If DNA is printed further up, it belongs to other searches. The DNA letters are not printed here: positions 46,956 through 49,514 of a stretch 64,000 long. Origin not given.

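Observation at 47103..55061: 2652-aa effector-like mosaic protein: annexin-like repeats, hydrophobic Gly/Ala block, HExxH, PRTase-like motif and CX5R phosphatase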

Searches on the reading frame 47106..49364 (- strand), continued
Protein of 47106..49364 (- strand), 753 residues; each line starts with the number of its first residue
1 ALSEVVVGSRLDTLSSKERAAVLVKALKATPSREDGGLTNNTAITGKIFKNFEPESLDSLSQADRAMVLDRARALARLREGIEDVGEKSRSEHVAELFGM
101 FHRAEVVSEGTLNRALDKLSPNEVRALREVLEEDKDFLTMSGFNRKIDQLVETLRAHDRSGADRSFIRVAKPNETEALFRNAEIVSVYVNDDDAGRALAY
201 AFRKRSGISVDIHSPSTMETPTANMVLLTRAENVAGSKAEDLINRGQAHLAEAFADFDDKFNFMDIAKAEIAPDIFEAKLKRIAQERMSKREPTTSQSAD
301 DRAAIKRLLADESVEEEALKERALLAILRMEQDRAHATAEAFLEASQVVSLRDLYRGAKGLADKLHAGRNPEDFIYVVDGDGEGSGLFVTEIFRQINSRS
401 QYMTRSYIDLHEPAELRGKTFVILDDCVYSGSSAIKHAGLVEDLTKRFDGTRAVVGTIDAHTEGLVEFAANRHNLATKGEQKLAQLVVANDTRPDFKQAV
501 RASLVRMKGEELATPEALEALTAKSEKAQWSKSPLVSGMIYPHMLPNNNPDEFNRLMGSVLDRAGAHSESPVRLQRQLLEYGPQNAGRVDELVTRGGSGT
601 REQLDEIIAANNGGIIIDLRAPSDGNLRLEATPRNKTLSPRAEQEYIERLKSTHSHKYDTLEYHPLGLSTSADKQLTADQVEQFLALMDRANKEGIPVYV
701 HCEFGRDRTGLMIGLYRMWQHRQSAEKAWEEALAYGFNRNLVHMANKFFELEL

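Call 85: list_cluster_members(proteins=[P0034, P0035, P0036, P0037, P0040, P0043, P0044, P0051, P0058, P0117])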
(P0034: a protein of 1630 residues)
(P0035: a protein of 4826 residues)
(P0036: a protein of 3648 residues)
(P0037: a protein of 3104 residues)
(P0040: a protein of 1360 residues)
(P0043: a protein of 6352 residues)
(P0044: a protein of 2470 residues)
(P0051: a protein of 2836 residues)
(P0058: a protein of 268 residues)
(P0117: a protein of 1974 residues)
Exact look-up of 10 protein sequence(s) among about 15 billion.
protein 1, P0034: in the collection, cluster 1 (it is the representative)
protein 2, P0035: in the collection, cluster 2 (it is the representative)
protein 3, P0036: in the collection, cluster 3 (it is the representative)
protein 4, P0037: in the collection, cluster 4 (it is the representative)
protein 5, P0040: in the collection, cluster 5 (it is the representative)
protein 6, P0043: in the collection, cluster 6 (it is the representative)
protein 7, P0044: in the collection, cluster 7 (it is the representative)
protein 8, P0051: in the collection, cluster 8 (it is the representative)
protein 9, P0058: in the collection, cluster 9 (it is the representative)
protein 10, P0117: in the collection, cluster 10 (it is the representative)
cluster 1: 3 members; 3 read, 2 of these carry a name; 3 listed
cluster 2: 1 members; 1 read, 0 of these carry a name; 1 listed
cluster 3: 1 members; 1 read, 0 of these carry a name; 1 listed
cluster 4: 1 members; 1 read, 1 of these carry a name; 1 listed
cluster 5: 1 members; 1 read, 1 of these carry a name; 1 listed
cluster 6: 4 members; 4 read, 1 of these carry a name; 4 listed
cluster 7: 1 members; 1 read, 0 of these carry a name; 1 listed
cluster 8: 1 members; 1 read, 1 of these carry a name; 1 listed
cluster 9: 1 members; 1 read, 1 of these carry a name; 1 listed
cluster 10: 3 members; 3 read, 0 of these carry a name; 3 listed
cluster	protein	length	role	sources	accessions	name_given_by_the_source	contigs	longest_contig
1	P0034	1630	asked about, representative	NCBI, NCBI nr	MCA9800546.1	MAG: tyrosine-protein phosphatase, partial [Cyanobacteria bacterium HKST-UBA02] | tyrosine-protein phosphatase [Cyanobacteria bacterium HKST-UBA02]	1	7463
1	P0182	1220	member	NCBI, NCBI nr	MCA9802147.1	MAG: hypothetical protein KC777_09180, partial [Cyanobacteria bacterium HKST-UBA02] | hypothetical protein [Cyanobacteria bacterium HKST-UBA02]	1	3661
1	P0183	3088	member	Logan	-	-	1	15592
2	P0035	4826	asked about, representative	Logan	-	-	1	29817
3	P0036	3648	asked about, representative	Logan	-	-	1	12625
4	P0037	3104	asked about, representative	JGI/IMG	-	hypothetical protein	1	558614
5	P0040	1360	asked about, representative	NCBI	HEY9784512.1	MAG TPA: hypothetical protein V6D17_03850, partial [Candidatus Obscuribacterales ...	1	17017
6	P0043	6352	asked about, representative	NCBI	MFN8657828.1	MAG: tyrosine-protein phosphatase [Candidatus Obscuribacterales bacterium]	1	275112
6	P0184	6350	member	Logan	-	-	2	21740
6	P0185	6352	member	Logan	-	-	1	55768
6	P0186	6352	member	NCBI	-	-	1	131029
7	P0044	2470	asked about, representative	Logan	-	-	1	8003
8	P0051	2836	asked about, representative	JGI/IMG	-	YD repeat-containing protein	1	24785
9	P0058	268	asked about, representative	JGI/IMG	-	hypothetical protein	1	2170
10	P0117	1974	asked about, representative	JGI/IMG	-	-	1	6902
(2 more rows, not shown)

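Call 86: search_protein_families(library=pfam, proteins=[P0035, P0044, P0117], max_evalue=0.001)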
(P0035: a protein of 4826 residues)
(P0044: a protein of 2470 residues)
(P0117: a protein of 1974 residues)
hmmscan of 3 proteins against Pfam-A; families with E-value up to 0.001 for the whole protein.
P0035 (4826 aa): 6 families
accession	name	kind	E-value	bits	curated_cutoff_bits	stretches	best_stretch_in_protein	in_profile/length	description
PF22784.1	PTP-SAK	-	9.3e-10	39.2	27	1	3768-3862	15-110/153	Swiss Army Knife protein, DSP-PTPase phosphatase domain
PF00782.25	DSPc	-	6.5e-08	32.9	33.5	1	3777-3876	11-110/133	Dual specificity phosphatase, catalytic domain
PF22741.1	PTP-NADK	-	3.1e-07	30.4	27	1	3765-3875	30-146/163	DSP-PTPase phosphatase fused to NAD+ Kinase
PF22785.1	Tc-R-P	-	1.3e-06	29.3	27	1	3776-3862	15-102/106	Polymorphic toxin system, DSP-PTPase phosphatase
PF03162.18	Y_phosphatase2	-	1.5e-05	25.1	27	1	3756-3882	5-133/165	Tyrosine phosphatase family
PF24390.1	PRTase-CE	-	9.2e-05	22.9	27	1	3511-3669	52-180/253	PRTase-CE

P0044 (2470 aa): 2 families
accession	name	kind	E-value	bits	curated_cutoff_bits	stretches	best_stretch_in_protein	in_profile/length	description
PF00782.25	DSPc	-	1.1e-05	25.6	33.5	1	1883-1923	52-92/133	Dual specificity phosphatase, catalytic domain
PF22785.1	Tc-R-P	-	0.00039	21.4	27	0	1888-1925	63-100/106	Polymorphic toxin system, DSP-PTPase phosphatase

P0117 (1974 aa): 4 families
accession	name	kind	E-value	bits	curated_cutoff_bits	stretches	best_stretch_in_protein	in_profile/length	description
PF14381.12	EDR1_CTR1_ARMC3_pept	-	3.4e-13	50.3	27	1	1613-1741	56-185/203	EDR1/CTR1/ARMC3, peptidase-like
PF00498.31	FHA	-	3.5e-05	24.6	20.7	1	1487-1551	13-67/67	FHA domain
PF24390.1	PRTase-CE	-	0.00014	22.3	27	1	1246-1401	82-234/253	PRTase-CE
PF01841.26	Transglut_core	-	0.00054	20.6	23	0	1688-1742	41-99/108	Transglutaminase-like superfamily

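Call 90: search_dna_similar(query=window:47106-49364:-, collection=plasmids, mode=protein, max_evalue=0.001, max_rows=15)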
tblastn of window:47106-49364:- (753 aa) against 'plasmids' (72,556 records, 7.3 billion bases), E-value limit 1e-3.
No match.

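Call 91: search_dna_similar(query=window:47106-49364:-, collection=phages, mode=protein, max_evalue=0.001, max_rows=15)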
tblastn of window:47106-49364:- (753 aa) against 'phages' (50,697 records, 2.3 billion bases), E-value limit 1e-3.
No match.

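Call 99: search_protein_families(library=pfam, alignment_id=A3, max_evalue=0.01)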
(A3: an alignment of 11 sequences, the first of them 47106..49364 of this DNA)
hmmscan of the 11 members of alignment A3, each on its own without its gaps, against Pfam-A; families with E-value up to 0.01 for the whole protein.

A. member 1, window:47106-49364:- (753 aa): 9 families
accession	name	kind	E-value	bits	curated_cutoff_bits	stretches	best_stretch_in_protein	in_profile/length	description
PF22741.1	PTP-NADK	-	1.3e-08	34.9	27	1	641-727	76-141/163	DSP-PTPase phosphatase fused to NAD+ Kinase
PF24390.1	PRTase-CE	-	5e-07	30.3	27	1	373-471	66-158/253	PRTase-CE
PF13350.11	Y_phosphatase3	-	3.2e-06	27.7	22.2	1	615-715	52-148/240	Tyrosine phosphatase family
PF00782.25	DSPc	-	4.3e-06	27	33.5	1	673-730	51-108/133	Dual specificity phosphatase, catalytic domain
PF22785.1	Tc-R-P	-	5.6e-06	27.3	27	1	677-720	61-104/106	Polymorphic toxin system, DSP-PTPase phosphatase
PF22784.1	PTP-SAK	-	3.4e-05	24.4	27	1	671-718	63-110/153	Swiss Army Knife protein, DSP-PTPase phosphatase domain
PF03162.18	Y_phosphatase2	-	5.2e-05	23.3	27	1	659-721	55-117/165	Tyrosine phosphatase family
PF00102.32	Y_phosphatase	-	0.0017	18.5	20.9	1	678-724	148-198/234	Protein-tyrosine phosphatase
PF00156.33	Pribosyltran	-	0.0063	16.3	26.3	0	361-435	47-104/158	Phosphoribosyl transferase domain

B. families by the number of members that match (of 11 scanned): 12 families
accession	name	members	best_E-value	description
PF00782.25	DSPc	11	1.6e-10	Dual specificity phosphatase, catalytic domain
PF13350.11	Y_phosphatase3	11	5.4e-09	Tyrosine phosphatase family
PF22741.1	PTP-NADK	10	1.5e-14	DSP-PTPase phosphatase fused to NAD+ Kinase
PF24390.1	PRTase-CE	10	2.6e-11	PRTase-CE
PF22785.1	Tc-R-P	10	6.2e-09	Polymorphic toxin system, DSP-PTPase phosphatase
PF22784.1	PTP-SAK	8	1.5e-10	Swiss Army Knife protein, DSP-PTPase phosphatase domain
PF03162.18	Y_phosphatase2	7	2e-09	Tyrosine phosphatase family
PF00156.33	Pribosyltran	4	5.5e-06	Phosphoribosyl transferase domain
PF14566.11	PTPlike_phytase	3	1.7e-05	Inositol hexakisphosphate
PF00102.32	Y_phosphatase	2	0.0012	Protein-tyrosine phosphatase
PF02679.21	ComA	1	0.0023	(2R)-phospho-3-sulfolactate synthase (ComA)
PF07338.18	YdgH_BhsA-like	1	0.0082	YdgH/BhsA/McbA-like domain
